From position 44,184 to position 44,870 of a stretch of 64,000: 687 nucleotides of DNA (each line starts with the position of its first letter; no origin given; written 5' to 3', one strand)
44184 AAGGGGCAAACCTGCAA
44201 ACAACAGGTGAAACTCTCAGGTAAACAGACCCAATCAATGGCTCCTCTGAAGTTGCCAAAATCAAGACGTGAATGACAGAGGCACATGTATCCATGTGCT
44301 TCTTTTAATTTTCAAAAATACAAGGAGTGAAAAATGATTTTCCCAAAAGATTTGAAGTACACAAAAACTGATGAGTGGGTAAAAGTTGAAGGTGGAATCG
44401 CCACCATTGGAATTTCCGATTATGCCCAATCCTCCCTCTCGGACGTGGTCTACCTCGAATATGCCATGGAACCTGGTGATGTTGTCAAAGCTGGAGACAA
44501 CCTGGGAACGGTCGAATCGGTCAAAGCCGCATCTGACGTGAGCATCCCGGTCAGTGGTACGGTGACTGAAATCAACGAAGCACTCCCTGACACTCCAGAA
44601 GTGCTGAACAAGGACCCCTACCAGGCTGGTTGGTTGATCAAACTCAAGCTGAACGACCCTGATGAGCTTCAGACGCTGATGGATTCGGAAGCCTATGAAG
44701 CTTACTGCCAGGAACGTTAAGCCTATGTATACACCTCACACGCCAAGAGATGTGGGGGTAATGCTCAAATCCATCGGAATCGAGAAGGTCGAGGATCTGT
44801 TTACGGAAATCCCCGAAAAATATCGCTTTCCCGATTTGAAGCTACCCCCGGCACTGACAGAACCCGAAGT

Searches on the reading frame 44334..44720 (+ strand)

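Call 63: search_protein_families(library=pfam, proteins=[window:44334-44720:+], max_evalue=0.001)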
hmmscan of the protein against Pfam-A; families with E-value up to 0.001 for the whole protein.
window:44334-44720:+ (128 aa): 2 families
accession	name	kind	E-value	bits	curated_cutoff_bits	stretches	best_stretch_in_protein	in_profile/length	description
PF01597.25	GCV_H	-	5.6e-42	142.9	22.2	1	7-127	1-121/122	Glycine cleavage H-protein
PF00364.28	Biotin_lipoyl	-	3.9e-07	30.2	22.1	1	40-81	16-57/73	Biotin-requiring enzyme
